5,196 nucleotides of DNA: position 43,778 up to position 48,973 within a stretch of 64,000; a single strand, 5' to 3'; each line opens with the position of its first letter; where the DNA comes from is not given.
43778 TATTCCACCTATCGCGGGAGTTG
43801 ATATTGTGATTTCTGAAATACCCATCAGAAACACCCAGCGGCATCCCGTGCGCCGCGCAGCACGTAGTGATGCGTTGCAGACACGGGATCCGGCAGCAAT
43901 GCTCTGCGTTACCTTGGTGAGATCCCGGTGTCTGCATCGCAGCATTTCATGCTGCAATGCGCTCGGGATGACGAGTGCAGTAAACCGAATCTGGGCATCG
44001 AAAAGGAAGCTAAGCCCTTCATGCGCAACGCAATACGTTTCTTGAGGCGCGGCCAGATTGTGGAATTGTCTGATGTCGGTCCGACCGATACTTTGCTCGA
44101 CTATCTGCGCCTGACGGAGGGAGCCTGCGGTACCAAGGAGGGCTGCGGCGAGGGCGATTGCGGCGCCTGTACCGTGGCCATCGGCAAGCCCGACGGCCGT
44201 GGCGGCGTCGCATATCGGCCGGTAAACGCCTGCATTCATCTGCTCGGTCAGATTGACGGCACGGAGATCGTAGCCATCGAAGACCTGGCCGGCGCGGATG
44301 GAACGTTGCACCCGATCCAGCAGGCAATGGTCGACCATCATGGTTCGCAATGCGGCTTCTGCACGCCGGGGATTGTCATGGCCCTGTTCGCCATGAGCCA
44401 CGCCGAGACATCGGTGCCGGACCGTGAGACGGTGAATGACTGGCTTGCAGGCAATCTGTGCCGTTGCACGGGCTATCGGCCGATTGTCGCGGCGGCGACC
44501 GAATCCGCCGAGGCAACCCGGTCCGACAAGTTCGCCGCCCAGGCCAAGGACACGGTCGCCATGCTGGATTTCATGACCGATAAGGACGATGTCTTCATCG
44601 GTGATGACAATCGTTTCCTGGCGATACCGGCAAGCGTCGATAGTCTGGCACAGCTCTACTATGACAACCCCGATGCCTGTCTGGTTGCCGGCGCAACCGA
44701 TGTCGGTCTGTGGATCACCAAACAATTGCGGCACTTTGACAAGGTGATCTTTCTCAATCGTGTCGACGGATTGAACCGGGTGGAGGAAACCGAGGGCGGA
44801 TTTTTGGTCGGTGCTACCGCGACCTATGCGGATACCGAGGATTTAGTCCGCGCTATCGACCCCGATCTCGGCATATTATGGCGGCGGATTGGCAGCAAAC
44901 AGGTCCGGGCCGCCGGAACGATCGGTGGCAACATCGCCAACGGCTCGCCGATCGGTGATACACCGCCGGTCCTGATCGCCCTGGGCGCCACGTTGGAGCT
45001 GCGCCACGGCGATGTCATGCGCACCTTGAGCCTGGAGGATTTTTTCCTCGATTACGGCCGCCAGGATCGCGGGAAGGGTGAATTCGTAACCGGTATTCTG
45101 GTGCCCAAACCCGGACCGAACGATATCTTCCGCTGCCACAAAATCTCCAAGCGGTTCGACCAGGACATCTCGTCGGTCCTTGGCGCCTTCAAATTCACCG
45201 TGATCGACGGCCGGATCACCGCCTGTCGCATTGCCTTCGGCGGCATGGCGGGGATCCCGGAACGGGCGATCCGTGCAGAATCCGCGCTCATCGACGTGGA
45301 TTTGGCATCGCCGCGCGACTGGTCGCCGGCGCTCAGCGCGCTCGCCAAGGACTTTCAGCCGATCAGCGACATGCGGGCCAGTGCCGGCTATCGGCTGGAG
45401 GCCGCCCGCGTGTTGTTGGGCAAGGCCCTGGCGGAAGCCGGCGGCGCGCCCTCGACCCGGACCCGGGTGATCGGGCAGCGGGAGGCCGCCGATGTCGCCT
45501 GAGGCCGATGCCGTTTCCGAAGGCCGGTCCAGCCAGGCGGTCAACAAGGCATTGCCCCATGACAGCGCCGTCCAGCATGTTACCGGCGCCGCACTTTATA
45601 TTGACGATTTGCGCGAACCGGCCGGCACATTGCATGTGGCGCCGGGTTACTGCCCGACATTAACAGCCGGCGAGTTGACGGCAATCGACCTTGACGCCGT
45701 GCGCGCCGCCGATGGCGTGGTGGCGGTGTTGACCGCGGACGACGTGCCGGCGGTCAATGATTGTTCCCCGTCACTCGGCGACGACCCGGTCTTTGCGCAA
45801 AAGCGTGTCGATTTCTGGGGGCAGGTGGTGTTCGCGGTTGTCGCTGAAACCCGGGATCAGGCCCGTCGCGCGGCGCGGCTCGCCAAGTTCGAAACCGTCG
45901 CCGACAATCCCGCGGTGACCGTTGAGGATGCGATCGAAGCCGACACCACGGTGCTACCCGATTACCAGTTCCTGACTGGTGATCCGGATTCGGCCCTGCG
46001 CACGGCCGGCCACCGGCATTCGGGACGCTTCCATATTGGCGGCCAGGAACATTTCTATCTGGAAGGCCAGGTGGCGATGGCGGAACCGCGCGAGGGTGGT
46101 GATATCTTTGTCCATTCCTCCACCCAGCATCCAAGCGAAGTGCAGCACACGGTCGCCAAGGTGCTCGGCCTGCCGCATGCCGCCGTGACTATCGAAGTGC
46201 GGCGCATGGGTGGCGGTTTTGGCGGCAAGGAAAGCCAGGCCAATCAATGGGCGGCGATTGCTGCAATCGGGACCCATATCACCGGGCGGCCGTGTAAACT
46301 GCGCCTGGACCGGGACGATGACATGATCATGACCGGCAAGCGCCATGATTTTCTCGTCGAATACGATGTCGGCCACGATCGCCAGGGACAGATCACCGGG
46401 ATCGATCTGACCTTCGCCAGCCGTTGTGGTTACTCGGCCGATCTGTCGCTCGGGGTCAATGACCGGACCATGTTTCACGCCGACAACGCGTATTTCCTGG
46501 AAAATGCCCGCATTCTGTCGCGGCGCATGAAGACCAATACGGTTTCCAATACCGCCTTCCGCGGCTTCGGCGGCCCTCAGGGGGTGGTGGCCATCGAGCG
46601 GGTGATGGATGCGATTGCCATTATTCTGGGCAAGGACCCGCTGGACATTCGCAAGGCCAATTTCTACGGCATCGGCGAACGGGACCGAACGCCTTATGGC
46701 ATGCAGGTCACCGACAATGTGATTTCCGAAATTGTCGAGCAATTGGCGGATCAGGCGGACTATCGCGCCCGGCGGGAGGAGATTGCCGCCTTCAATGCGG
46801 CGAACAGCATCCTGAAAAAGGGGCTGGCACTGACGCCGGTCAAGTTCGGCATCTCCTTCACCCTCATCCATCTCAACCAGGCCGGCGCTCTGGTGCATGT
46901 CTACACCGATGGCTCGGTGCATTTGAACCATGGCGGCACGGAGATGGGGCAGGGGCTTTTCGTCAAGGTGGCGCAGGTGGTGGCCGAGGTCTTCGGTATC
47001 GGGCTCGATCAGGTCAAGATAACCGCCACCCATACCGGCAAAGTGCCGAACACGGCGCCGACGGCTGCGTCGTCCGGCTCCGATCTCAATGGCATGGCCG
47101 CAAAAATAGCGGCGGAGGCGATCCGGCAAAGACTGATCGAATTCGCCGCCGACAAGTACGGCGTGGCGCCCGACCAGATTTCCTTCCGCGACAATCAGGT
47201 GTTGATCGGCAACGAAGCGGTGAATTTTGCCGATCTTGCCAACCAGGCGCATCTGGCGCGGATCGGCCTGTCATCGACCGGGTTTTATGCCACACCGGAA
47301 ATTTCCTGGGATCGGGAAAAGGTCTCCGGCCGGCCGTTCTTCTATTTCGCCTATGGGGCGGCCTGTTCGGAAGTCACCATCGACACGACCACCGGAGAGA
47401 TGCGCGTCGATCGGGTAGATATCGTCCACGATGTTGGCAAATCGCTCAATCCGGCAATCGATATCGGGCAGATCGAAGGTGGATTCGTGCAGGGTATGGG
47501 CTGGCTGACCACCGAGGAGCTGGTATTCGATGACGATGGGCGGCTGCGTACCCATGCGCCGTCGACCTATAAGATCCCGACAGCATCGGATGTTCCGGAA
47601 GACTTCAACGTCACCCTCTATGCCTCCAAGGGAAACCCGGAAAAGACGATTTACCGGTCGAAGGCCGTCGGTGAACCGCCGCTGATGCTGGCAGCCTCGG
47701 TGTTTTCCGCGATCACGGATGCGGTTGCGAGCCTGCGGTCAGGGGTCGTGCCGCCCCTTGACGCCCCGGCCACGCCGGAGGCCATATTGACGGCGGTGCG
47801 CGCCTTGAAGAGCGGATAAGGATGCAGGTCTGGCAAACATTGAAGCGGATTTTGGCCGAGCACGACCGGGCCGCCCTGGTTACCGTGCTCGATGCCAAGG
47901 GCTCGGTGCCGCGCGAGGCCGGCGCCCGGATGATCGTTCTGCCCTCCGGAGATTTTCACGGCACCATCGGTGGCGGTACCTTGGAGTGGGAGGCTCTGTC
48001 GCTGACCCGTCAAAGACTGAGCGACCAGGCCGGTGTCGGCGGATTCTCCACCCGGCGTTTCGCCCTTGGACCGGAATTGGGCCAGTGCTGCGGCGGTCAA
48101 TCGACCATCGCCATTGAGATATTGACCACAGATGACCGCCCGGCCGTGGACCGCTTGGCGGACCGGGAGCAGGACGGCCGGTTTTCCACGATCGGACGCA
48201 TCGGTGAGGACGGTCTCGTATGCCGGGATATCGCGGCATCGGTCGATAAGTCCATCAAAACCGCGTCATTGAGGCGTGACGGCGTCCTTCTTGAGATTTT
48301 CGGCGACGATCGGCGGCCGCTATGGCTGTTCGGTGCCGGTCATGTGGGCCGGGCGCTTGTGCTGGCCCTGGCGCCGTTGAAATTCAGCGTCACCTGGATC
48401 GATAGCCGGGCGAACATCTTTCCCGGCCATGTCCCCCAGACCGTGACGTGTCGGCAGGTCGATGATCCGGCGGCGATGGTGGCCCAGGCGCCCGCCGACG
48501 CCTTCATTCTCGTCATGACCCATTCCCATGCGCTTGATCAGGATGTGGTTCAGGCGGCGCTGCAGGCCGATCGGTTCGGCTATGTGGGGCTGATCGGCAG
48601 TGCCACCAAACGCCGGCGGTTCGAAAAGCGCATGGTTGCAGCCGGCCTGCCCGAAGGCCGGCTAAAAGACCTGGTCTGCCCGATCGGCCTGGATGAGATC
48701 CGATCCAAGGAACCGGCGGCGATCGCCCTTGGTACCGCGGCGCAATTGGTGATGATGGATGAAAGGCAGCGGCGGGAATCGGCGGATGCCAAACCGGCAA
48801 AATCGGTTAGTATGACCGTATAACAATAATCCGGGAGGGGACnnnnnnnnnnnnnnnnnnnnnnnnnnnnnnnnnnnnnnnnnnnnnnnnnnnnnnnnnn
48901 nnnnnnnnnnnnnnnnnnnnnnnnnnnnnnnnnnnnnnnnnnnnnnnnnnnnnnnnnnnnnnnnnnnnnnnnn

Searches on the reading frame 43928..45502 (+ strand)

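Call 9: search_protein_families(library=pfam, proteins=[window:43928-45502:+])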
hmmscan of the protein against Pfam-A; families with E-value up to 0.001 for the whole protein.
window:43928-45502:+ (524 aa): 4 families
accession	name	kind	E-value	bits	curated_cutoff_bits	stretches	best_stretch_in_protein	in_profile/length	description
PF00941.27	FAD_binding_5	-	1.1e-45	155.9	27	1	232-395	6-170/170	FAD binding domain in molybdopterin dehydrogenase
PF01799.25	Fer2_2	-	1.1e-28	99.6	30.3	1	117-190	2-74/75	[2Fe-2S] binding domain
PF03450.22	CO_deh_flav_C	-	1.3e-23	83.5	25.5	1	404-504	3-102/102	CO dehydrogenase flavoprotein C-terminal domain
PF00111.32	Fer2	-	0.00021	21.6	21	1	46-87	9-49/77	2Fe-2S iron-sulfur cluster binding domain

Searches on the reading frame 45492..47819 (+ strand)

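Call 11: search_protein_families(library=pfam, proteins=[window:45492-47819:+])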
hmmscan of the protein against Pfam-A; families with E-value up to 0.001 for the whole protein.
window:45492-47819:+ (775 aa): 3 families
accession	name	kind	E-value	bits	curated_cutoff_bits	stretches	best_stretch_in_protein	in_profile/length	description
PF20256.3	MoCoBD_2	-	7.2e-103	344.4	27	1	418-702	2-283/283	Molybdopterin cofactor-binding domain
PF02738.23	MoCoBD_1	-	2.2e-81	273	27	1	159-391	12-244/244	Molybdopterin cofactor-binding domain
PF01315.27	Ald_Xan_dh_C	-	2.2e-18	67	31.3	1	31-133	1-104/110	Aldehyde oxidase and xanthine dehydrogenase, a/b hammerhead domain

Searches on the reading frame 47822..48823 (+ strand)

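Call 11: search_protein_families(library=pfam, proteins=[window:47822-48823:+])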
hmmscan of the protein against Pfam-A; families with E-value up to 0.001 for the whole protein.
window:47822-48823:+ (333 aa): 2 families
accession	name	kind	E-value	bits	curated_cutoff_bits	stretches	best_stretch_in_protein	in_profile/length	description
PF13478.12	XdhC_C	-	3.1e-34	118.6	29.7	1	167-309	1-125/125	XdhC Rossmann domain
PF02625.21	XdhC_CoxI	-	1.6e-17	63.6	24.3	1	11-69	2-60/68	XdhC and CoxI family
